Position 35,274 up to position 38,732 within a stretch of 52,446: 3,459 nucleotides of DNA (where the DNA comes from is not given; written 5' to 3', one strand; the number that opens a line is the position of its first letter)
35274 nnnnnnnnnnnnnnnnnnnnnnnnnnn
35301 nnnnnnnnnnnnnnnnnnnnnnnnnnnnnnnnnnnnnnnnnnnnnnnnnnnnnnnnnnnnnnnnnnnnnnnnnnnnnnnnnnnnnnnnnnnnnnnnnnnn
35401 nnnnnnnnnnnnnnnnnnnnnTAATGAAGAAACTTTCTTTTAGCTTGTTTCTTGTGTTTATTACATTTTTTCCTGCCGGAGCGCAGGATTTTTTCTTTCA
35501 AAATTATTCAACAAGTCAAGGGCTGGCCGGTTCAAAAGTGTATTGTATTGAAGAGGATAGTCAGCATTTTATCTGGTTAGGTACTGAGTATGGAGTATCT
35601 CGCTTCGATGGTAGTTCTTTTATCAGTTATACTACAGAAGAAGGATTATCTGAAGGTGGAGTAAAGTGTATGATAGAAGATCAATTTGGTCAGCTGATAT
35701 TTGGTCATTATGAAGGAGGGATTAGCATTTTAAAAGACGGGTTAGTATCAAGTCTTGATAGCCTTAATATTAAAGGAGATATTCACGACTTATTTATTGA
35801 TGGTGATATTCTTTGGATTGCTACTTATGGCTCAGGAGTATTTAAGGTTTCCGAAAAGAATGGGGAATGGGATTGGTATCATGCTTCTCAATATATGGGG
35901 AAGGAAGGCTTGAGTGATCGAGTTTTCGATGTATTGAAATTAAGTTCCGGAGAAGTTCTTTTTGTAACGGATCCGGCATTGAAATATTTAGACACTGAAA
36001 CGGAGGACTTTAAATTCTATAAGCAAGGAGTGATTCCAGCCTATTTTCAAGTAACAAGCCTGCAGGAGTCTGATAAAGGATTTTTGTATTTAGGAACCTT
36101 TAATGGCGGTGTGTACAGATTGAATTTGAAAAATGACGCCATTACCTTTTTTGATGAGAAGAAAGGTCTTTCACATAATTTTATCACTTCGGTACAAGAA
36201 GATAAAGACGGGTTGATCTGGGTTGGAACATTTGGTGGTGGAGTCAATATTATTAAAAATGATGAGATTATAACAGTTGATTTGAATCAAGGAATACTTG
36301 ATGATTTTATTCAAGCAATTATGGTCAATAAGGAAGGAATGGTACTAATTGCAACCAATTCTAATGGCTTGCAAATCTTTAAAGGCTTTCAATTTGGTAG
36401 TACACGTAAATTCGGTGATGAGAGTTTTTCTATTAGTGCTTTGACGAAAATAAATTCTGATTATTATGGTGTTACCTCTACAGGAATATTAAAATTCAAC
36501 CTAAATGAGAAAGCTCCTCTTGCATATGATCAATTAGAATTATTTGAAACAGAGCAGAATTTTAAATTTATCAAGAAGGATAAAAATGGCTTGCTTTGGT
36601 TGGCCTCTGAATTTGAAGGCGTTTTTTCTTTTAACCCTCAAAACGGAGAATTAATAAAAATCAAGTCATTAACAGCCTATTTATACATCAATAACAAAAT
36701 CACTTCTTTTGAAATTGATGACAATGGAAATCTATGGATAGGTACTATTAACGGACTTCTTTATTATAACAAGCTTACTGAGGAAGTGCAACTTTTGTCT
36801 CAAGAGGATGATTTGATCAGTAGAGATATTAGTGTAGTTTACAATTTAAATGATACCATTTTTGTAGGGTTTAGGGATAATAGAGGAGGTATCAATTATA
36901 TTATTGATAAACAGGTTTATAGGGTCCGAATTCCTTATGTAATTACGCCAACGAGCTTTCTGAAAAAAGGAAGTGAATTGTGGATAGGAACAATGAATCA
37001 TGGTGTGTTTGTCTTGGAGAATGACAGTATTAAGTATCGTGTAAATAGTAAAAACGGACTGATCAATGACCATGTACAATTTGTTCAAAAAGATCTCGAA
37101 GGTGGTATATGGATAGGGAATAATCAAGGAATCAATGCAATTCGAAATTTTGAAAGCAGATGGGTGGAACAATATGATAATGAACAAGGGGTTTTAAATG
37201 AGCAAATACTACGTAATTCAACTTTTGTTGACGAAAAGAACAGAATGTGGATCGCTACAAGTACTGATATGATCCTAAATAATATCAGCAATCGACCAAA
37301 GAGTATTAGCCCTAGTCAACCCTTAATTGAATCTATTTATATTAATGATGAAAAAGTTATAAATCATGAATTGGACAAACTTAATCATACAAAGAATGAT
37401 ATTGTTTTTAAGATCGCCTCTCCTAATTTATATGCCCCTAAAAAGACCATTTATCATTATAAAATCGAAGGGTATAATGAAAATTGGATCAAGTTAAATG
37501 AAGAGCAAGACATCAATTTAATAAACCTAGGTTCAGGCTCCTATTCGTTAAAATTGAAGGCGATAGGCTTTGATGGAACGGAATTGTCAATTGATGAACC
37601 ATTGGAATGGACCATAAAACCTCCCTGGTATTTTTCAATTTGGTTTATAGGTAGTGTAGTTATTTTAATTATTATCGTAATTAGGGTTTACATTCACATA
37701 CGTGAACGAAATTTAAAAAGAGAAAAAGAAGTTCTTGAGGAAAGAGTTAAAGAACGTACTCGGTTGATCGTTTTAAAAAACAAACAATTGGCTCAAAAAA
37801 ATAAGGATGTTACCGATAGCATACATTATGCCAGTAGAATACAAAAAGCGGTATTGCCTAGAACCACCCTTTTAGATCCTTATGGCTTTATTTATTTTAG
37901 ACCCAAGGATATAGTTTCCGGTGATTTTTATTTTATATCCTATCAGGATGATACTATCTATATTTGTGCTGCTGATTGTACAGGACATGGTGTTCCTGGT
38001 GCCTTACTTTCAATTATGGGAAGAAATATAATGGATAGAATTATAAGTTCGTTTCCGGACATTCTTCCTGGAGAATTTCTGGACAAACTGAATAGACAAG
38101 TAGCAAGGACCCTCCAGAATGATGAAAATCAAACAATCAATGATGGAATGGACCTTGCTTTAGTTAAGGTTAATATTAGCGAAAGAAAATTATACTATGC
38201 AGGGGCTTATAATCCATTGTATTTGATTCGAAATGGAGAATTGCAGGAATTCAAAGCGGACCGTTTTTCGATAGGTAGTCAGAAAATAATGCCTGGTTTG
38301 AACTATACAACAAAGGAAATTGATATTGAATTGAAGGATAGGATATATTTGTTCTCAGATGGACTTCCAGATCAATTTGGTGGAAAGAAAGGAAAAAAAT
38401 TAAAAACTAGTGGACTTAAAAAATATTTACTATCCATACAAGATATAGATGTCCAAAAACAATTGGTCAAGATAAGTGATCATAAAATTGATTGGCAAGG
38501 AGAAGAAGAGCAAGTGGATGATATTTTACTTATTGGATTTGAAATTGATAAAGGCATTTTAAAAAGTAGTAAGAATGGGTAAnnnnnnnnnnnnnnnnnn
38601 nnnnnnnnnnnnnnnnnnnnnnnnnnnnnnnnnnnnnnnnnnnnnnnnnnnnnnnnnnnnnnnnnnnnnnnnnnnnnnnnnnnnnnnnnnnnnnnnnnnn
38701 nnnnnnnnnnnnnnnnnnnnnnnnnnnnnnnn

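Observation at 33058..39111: Translationally coupled cassette: exported TPR-caspase, periplasmic-propeller/PP2C phosphatase and LOG-family hydrolase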

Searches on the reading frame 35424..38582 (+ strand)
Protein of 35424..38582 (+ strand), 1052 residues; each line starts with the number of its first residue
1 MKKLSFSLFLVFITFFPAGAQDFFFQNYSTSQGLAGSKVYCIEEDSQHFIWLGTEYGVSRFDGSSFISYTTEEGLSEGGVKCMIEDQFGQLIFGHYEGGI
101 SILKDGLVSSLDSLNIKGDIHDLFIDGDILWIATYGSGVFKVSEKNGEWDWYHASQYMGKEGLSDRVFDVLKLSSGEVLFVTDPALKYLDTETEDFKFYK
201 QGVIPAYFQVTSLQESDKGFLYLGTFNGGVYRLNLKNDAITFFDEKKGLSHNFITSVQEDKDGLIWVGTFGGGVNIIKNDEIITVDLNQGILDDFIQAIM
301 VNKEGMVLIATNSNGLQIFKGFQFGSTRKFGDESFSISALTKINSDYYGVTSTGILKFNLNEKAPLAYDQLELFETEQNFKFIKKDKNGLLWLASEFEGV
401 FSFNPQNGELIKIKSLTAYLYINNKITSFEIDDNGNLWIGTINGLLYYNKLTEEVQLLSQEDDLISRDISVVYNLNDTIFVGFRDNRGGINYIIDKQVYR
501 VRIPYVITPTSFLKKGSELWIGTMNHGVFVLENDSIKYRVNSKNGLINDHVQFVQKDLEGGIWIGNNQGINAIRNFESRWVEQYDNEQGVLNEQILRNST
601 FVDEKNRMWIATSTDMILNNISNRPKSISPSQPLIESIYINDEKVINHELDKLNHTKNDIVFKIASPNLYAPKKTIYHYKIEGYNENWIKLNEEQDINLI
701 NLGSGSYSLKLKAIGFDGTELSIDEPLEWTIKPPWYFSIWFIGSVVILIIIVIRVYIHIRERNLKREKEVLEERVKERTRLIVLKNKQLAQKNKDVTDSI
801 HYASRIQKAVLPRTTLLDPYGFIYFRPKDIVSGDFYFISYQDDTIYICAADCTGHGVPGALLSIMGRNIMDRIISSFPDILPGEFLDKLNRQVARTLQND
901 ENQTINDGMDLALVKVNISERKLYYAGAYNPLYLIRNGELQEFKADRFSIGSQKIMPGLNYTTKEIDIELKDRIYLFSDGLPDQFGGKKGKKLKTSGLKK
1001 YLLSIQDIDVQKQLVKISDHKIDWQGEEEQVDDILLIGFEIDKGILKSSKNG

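Call 3: search_protein_families(library=pfam, proteins=[window:35424-38582:+], max_evalue=0.01)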
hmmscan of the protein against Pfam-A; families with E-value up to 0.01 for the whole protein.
window:35424-38582:+ (1052 aa): 3 families
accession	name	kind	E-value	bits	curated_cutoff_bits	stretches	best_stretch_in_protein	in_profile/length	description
PF07494.17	Reg_prop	-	5.6e-31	103.1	20.4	3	248-271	1-24/24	Two component regulator propeller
PF07228.17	SpoIIE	-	9.8e-19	68.5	25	1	842-1040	2-190/192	Stage II sporulation protein E (SpoIIE)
PF07495.19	Y_Y_Y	-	6.2e-08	32.9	26.6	1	671-720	4-53/65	Y_Y_Y domain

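Call 4: search_protein_families(library=ncbifam, proteins=[window:35424-38582:+], max_evalue=0.01)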
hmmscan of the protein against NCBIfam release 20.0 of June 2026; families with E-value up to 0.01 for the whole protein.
window:35424-38582:+ (1052 aa): 2 families
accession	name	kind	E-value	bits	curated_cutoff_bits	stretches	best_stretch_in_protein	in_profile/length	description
NF038263.1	prot_phos_SiaA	equivalog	6.4e-52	177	700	1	764-1042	379-658/658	biofilm regulation protein phosphatase SiaA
NF052228.1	T9SS_PorZ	equivalog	1.1e-18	67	260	2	367-454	469-562/757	type IX secretion system anionic LPS delivery protein PorZ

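Call 55: find_homologous_proteins(query=window:35424-38582:+, max_evalue=1e-20)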
Query window:35424-38582:+ (1052 aa): 3218 proteins with E <= 1e-20 among 8000 candidates; the best 120 are listed.
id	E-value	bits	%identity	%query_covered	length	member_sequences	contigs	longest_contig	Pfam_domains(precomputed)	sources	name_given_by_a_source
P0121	0.0e+0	2381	100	100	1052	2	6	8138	PF07495.20,PF07494.18,PF07228.18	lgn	-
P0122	0.0e+0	1640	67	98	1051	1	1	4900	PF07495.20,PF07494.18,PF07228.18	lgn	-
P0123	0.0e+0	1611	66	99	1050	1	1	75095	PF07495.20,PF07494.18,PF07228.18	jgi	-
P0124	0.0e+0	1595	64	99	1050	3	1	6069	PF07495.20,PF23748.2,PF07494.18,PF07228.18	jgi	jgi:ligand-binding sensor domain-containing protein/serine phosphatase RsbU (regulator of sigma subu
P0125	0.0e+0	1583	64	100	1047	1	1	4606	PF07495.20,PF07494.18,PF07228.18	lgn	-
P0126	0.0e+0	1575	63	99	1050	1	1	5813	PF07495.20,PF07494.18,PF07228.18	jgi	jgi:ligand-binding sensor domain-containing protein/serine phosphatase RsbU (regulator of sigma subu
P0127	0.0e+0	1570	64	97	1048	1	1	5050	PF07495.20,PF07494.18,PF07228.18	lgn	-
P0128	1.8e-207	710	38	97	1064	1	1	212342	PF07495.20,PF07494.18,PF07228.18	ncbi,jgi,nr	ncbi:MAG: SpoIIE family protein phosphatase [Chlorobi bacterium]|nr:SpoIIE family protein phosphatas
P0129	3.4e-196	672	35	98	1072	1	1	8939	PF07495.20,PF07494.18,PF07228.18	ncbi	-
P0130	5.2e-196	672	35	99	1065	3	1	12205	PF07495.20,PF07494.18,PF07228.18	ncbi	-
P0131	1.3e-195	670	36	99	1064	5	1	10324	PF07495.20,PF07494.18,PF20067.6,PF24684.2,PF07228.18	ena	-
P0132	2.5e-195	670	37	99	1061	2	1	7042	PF07495.20,PF07494.18,PF07228.18,PF08450.19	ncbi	-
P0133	2.2e-194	666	36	98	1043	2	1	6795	PF07495.20,PF07494.18,PF07228.18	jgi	-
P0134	2.3e-194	666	36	98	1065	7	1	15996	PF07495.20,PF23748.2,PF07494.18,PF07228.18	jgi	-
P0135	4.5e-194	665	36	97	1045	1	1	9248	PF07495.20,PF07494.18,PF07228.18,PF08450.19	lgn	-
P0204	7.6e-128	446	29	97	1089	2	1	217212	PF07495.20,PF23748.2,PF07494.18,PF07228.18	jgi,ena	-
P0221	1.5e-120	422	26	97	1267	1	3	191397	PF07495.20,PF07494.18,PF07228.18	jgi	jgi:ligand-binding sensor domain-containing protein/serine phosphatase RsbU (regulator of sigma subu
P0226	8.5e-120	419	28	97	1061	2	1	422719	PF07495.20,PF07494.18,PF07228.18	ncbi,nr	ncbi:MAG: hypothetical protein JWP12_899 [Bacteroidetes bacterium]|nr:hypothetical protein [Bacteroi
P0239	2.6e-115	405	28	99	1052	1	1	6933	PF07495.20,PF07494.18,PF07228.18,PF08450.19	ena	-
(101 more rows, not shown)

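Call 56: find_encoding_contigs(protein=P0128, flank=6000, max_places=1)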
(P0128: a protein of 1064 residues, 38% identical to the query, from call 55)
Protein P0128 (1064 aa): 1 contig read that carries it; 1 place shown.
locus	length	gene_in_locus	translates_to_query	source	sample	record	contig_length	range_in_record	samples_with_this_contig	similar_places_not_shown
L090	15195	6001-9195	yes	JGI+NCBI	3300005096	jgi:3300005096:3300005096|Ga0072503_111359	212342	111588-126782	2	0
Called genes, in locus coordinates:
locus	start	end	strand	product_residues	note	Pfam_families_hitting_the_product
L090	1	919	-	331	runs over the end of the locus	PF03462:PCRF, PF00472:RF-1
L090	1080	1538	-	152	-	PF21982:RecX_HTH1 (faint), PF02631:RecX_HTH2, PF21981:RecX_HTH3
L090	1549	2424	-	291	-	PF17827:PrmC_N, PF06325:PrmA, PF05175:MTS, PF13847:Methyltransf_31, PF08241:Methyltransf_11 (weak), PF08242:Methyltransf_12 (weak), PF13649:Methyltransf_25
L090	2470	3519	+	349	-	PF00383:dCMP_cyt_deam_1, PF14437:MafB19-deam, PF01872:RibD_C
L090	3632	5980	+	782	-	PF21033:RMD1-3 (weak), PF12895:ANAPC3 (weak), PF13414:TPR_11, PF13432:TPR_16, PF00515:TPR_1 (weak), PF13371:TPR_9 (weak), PF12895:ANAPC3 (weak), PF13414:TPR_11 (weak), +7 more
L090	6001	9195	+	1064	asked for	PF07494:Reg_prop (weak), PF07495:Y_Y_Y, PF07228:SpoIIE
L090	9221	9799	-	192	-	PF18306:LDcluster4, PF03641:Lysine_decarbox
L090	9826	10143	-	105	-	PF00085:Thioredoxin, PF13098:Thioredoxin_2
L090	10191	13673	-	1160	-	PF02811:PHP, PF07733:DNA_pol3_alpha, PF17657:DNA_pol3_finger, PF14579:HHH_6, PF01336:tRNA_anti-codon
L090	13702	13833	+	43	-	-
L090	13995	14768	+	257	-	PF00886:Ribosomal_S16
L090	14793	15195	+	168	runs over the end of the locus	PF01782:RimM (weak)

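Call 57: find_encoding_contigs(protein=P0204, flank=6000, max_places=1)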
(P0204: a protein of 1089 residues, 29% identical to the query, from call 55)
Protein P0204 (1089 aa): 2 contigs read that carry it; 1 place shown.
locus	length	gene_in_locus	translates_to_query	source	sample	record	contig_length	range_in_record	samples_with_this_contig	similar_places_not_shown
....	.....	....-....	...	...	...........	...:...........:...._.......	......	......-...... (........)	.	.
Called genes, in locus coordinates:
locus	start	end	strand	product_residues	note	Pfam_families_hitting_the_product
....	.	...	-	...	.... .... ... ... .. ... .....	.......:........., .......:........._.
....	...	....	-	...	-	-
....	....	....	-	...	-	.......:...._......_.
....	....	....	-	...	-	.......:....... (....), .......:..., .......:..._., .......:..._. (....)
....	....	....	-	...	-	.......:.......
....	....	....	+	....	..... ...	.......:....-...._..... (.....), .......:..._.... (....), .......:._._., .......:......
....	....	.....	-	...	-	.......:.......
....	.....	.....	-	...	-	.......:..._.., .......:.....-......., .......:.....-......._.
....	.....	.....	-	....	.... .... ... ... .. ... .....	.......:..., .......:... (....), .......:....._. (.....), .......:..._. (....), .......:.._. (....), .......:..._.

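Call 58: find_encoding_contigs(protein=P0221, flank=6000, max_places=1)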
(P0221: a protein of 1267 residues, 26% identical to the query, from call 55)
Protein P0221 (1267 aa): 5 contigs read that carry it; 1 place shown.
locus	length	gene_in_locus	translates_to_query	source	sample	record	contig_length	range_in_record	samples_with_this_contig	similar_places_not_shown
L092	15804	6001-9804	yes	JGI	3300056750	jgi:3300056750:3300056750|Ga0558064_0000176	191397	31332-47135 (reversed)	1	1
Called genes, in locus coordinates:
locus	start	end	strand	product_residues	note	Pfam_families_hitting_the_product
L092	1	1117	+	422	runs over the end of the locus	PF28548:4TM_phosphoesterase, PF00149:Metallophos, PF12850:Metallophos_2 (weak)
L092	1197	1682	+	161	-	PF00583:Acetyltransf_1, PF13673:Acetyltransf_10, PF13508:Acetyltransf_7, PF08445:FR47 (weak)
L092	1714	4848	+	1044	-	PF02012:BNR (faint), PF13088:BNR_2 (faint), PF15902:Sortilin-Vps10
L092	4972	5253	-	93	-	-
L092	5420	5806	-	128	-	-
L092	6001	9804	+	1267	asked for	PF07494:Reg_prop (faint), PF07495:Y_Y_Y, PF07228:SpoIIE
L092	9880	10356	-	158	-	-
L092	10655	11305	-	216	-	PF18962:Por_Secre_tail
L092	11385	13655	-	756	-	PF09394:Inhibitor_I42, PF00112:Peptidase_C1, PF13529:Peptidase_C39_2 (weak), PF00801:PKD, PF18911:PKD_4, PF19081:Ig_7, PF18962:Por_Secre_tail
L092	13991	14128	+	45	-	-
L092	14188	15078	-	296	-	PF18962:Por_Secre_tail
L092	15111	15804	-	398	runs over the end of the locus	PF01344:Kelch_1 (faint), PF24681:Kelch_KLHDC2_KLHL20_DRC7, PF25210:Kelch_FKB95 (weak), PF24981:Beta-prop_ATRN-LZTR1, PF24996:NANM, PF13964:Beta-prop_Calicin (weak), PF13415:Beta-prop_FBX42 (weak), PF18962:Por_Secre_tail, +1 more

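Call 59: find_encoding_contigs(protein=P0226, flank=6000, max_places=1)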
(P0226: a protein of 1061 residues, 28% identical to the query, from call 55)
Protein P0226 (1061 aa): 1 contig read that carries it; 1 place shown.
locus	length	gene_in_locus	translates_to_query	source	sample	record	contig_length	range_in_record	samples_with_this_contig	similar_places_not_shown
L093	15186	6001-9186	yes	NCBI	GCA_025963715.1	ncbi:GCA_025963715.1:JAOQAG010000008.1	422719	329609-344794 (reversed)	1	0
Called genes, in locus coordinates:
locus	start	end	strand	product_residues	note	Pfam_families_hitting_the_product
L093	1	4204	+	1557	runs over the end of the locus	PF00801:PKD, PF18911:PKD_4, PF00801:PKD, PF18911:PKD_4, PF00801:PKD, PF18911:PKD_4, PF18911:PKD_4, PF00801:PKD, +12 more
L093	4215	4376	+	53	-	-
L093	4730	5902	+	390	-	PF13573:SprB, PF18962:Por_Secre_tail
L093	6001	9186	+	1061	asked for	PF07494:Reg_prop (faint), PF07495:Y_Y_Y, PF07228:SpoIIE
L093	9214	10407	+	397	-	-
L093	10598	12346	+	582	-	PF01336:tRNA_anti-codon, PF00152:tRNA-synt_2, PF02938:GAD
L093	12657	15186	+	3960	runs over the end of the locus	PF13229:Beta_helix (weak), PF18962:Por_Secre_tail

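Call 71: search_protein_families(library=padloc, proteins=[window:35424-38582:+], max_evalue=0.01)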
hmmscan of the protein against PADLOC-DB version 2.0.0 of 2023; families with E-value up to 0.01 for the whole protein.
window:35424-38582:+ (1052 aa): 0 families

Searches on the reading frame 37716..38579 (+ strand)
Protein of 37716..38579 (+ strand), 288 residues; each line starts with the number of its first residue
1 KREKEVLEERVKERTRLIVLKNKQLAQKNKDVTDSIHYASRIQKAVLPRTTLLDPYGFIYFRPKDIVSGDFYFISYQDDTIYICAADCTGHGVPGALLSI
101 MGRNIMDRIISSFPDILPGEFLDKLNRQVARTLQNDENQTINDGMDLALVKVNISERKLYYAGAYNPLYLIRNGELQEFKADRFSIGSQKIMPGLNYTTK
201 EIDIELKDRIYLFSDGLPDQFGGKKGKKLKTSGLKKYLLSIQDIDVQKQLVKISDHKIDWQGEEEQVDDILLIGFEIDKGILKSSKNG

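Call 32: search_solved_structures(query=window:37716-38579:+, max_evalue=0.001, show_alignments=3)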
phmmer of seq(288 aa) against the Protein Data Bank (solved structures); distinct sequences matched with E-value up to 0.001: 1.
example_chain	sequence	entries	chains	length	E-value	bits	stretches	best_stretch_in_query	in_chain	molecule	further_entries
6k4e_A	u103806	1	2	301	3.7e-37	131.4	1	5-278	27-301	Putative serine phosphatase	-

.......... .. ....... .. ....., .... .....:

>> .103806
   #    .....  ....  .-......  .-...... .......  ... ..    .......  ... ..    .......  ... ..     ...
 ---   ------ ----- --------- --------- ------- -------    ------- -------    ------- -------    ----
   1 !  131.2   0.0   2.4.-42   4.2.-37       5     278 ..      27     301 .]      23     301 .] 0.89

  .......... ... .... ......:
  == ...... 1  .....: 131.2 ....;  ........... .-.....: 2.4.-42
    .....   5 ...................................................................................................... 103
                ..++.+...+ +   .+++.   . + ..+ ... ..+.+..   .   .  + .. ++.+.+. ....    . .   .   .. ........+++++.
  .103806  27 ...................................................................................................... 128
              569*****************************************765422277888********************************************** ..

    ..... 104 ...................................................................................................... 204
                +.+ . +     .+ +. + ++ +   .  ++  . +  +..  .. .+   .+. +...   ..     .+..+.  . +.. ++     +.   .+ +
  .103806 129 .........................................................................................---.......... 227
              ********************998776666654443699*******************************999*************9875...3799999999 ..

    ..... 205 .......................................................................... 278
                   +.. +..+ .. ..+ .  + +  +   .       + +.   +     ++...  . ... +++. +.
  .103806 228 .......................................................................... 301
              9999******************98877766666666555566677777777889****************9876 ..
